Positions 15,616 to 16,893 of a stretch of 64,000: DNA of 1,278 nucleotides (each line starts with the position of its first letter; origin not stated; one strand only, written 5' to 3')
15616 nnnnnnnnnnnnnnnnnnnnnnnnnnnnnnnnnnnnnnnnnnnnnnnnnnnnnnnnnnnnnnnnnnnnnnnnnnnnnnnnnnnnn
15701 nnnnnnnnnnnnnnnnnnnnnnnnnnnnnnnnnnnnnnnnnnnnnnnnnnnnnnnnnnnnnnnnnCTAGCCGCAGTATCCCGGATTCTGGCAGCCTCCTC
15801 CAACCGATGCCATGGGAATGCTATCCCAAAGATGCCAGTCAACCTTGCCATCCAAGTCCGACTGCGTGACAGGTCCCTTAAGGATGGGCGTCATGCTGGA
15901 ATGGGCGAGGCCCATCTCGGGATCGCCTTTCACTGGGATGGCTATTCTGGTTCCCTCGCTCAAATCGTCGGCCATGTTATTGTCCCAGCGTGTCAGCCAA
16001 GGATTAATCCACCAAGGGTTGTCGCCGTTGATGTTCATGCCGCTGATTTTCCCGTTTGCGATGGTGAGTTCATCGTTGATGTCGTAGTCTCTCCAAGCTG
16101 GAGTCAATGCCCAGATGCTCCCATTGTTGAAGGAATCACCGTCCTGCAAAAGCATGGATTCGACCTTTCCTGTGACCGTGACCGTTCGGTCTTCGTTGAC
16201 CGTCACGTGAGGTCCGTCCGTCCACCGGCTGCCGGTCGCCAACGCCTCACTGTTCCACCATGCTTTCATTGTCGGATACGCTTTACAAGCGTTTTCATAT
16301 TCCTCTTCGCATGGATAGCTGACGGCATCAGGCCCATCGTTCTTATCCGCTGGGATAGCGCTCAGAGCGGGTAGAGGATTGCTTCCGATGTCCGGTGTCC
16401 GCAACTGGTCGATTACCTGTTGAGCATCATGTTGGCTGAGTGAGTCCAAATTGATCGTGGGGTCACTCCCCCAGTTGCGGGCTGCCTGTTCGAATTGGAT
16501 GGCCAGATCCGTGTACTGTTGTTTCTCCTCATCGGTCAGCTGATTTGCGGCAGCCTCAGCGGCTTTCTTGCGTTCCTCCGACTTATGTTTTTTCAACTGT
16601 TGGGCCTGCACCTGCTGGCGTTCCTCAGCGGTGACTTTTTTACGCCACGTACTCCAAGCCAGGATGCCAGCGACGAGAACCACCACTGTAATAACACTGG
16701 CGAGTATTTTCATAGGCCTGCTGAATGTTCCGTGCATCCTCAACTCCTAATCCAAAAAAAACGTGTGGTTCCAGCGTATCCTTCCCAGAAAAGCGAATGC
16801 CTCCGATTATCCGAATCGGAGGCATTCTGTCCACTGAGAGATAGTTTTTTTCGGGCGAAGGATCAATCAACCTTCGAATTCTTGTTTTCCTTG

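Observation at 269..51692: Dispersed 24-bp promoter-operator family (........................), about 12 copies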

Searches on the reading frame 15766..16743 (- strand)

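Call 13: search_protein_families(library=phrogs, proteins=[window:15766-16743:-], max_evalue=0.001)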
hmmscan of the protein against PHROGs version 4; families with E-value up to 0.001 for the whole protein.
window:15766-16743:- (325 aa): 2 families
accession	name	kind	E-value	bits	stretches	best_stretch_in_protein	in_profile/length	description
phrog_5405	-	unknown function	0.00015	23.2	1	14-86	30-103/115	-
phrog_3751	-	moron, auxiliary metabolic gene and host takeover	0.00046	21.6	1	13-79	5-72/92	membrane protein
